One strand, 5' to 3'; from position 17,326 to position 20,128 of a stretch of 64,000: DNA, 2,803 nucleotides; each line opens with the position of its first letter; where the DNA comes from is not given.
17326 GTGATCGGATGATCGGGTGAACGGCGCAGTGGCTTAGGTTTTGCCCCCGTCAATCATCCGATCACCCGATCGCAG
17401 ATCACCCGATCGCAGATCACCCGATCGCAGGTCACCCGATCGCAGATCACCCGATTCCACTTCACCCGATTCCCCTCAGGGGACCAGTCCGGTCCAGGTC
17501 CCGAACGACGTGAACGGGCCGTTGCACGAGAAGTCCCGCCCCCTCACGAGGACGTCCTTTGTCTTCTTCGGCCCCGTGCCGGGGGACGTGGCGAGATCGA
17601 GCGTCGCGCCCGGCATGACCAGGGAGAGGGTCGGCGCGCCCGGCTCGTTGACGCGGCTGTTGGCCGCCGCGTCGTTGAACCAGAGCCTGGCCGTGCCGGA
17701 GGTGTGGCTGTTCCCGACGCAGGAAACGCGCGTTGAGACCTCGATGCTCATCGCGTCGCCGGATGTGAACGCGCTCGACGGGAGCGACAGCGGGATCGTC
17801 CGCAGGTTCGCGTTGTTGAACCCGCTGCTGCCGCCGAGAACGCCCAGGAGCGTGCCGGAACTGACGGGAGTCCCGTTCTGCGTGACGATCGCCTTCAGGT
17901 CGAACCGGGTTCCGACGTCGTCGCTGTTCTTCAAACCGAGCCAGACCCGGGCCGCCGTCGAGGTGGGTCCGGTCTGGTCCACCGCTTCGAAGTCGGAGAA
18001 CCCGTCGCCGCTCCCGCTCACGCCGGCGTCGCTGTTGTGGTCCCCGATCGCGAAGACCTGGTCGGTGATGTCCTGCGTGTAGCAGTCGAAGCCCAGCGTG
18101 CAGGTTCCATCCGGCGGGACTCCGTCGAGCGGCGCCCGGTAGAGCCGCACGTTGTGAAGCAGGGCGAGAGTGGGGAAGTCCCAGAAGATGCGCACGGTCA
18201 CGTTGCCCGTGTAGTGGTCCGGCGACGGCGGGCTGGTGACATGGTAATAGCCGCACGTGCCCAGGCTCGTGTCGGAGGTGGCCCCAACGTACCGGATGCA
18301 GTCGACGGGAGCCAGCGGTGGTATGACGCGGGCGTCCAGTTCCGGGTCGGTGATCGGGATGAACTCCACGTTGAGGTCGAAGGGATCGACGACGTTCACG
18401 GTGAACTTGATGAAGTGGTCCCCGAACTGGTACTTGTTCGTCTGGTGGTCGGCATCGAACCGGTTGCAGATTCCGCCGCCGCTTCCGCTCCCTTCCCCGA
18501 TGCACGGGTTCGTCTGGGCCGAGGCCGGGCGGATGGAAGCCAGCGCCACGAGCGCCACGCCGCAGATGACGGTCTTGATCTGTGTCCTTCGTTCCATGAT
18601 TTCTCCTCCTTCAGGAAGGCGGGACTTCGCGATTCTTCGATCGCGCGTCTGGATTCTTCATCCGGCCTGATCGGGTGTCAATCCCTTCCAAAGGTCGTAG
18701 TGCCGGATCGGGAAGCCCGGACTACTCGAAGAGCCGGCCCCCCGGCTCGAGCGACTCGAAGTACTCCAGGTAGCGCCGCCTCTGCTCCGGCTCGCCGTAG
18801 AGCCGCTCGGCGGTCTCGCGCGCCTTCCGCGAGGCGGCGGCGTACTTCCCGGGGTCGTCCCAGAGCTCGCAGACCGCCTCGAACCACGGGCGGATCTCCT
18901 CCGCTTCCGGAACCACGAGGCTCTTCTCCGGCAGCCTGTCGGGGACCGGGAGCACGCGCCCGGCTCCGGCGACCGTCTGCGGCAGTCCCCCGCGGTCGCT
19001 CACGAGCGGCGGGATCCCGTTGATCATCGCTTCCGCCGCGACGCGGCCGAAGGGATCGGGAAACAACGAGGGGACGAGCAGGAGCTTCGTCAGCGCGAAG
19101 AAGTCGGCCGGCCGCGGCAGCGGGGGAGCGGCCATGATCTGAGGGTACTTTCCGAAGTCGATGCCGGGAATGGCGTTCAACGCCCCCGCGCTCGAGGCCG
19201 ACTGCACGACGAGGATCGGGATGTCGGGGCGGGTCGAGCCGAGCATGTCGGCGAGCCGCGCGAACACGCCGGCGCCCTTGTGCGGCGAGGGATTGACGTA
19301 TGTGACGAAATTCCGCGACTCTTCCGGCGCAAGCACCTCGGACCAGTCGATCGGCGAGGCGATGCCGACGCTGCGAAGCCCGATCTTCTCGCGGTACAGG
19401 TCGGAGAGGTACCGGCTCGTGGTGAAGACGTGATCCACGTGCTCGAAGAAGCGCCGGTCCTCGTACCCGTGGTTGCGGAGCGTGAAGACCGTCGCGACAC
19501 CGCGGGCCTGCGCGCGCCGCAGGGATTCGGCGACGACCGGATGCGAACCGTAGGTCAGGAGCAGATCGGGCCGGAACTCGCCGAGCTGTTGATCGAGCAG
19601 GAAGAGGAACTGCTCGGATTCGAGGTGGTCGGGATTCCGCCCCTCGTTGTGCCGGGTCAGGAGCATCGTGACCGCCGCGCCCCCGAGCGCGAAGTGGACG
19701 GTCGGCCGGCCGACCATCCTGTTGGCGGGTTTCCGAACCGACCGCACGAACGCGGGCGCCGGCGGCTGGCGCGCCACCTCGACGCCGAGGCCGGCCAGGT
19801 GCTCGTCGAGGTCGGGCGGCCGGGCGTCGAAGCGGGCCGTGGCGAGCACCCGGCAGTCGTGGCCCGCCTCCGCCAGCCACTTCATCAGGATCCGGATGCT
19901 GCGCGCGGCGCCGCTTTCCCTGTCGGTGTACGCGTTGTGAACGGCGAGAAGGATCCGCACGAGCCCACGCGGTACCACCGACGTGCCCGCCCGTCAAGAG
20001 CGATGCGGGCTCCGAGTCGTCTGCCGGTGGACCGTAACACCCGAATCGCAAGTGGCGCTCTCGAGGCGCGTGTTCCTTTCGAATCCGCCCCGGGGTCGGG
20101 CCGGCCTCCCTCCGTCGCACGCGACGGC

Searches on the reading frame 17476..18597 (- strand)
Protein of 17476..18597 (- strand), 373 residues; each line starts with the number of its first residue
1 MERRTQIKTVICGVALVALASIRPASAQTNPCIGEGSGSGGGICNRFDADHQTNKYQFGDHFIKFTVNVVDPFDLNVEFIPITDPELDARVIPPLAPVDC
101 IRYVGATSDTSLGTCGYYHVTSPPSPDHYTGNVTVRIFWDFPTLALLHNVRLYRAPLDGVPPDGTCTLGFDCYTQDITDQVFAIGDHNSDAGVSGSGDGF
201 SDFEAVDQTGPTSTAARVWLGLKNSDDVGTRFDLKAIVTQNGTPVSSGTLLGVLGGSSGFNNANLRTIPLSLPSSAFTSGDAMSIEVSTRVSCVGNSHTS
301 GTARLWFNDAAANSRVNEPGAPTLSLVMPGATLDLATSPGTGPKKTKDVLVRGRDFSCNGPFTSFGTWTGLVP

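Call 3: search_protein_families(library=ncbifam, proteins=[window:17476-18597:-], max_evalue=1)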
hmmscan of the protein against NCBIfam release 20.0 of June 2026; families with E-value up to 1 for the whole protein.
window:17476-18597:- (373 aa): 1 family
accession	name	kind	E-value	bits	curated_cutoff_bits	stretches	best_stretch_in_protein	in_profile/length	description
NF011268.0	PRK14675.1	equivalog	0.21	11.6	180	1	213-241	82-110/127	hypothetical protein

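Call 4: search_protein_families(library=pfam, proteins=[window:17476-18597:-], max_evalue=1)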
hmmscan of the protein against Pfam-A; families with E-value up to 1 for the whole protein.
window:17476-18597:- (373 aa): 0 families

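Call 64: search_protein_families(library=ncbifam, proteins=[window:17476-18597:-], max_evalue=10)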
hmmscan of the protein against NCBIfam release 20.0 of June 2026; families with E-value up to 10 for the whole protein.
window:17476-18597:- (373 aa): 1 family
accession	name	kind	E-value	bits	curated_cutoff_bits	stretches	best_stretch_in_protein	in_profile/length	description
NF011268.0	PRK14675.1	equivalog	0.21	11.6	180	1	213-241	82-110/127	hypothetical protein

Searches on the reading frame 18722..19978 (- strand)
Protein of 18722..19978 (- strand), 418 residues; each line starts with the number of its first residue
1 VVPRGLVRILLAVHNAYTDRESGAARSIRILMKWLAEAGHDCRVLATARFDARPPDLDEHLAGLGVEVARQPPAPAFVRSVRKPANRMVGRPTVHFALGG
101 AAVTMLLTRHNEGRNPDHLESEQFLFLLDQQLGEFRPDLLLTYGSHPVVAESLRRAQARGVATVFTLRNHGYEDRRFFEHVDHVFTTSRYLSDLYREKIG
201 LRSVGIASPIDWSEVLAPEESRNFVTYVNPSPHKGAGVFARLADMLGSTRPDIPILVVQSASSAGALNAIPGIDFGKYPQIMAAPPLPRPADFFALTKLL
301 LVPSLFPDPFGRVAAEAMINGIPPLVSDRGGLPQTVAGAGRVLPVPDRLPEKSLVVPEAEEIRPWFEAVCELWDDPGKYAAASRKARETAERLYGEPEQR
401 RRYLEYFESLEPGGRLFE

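Call 3: search_protein_families(library=ncbifam, proteins=[window:18722-19978:-], max_evalue=1)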
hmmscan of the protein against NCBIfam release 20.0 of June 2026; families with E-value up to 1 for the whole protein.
window:18722-19978:- (418 aa): 8 families
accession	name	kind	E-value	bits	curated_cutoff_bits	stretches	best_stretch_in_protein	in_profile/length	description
NF012028.0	PRK15484.1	subfamily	7.3e-06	25.3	618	1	291-336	271-316/380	lipopolysaccharide N-acetylglucosaminyltransferase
TIGR03999.1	thiol_BshA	equivalog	0.00086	18.3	273.7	1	292-408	268-371/375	N-acetyl-alpha-D-glucosaminyl L-malate synthase BshA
TIGR03449.1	mycothiol_MshA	equivalog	0.0058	15.6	462.5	1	281-339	286-345/406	D-inositol-3-phosphate glycosyltransferase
TIGR02095.1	glgA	subfamily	0.015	14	328.45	1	297-337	369-408/477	glycogen/starch synthase, ADP-glucose type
NF053787.1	GlcN_PG_synth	equivalog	0.056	12.3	480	1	309-343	273-307/361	N-acetylglucosaminyl phosphatidylglycerol synthase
NF001899.0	PRK00654.1-2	equivalog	0.071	11.5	459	1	297-341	366-409/478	glycogen synthase GlgA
TIGR02149.1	glgA_Coryne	subfamily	0.12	11.4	302.4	1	298-338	285-324/391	glycogen synthase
NF038298.1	EPS_HpsO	equivalog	0.23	10.2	575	1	308-345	299-336/388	hormogonium polysaccharide biosynthesis glycosyltransferase HpsO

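Call 4: search_protein_families(library=pfam, proteins=[window:18722-19978:-], max_evalue=1)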
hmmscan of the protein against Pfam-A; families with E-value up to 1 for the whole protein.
window:18722-19978:- (418 aa): 5 families
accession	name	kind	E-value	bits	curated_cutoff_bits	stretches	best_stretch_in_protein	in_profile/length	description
PF13579.12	Glyco_trans_4_4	-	1.2e-10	42.4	29.7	1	22-202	1-148/158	Glycosyl transferase 4-like domain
PF13439.12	Glyco_transf_4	-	5.6e-10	40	28.5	1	23-202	3-155/170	Glycosyltransferase Family 4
PF00534.26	Glycos_transf_1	-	2.2e-06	27.8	26.4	1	290-338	86-133/172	Glycosyl transferases group 1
PF20706.3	GT4-conflict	-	8.4e-06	25.4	26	1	298-389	283-371/385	Family 4 Glycosyltransferase in conflict systems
PF13692.12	Glyco_trans_1_4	-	0.00015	22.5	27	1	289-374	69-141/142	Glycosyl transferases group 1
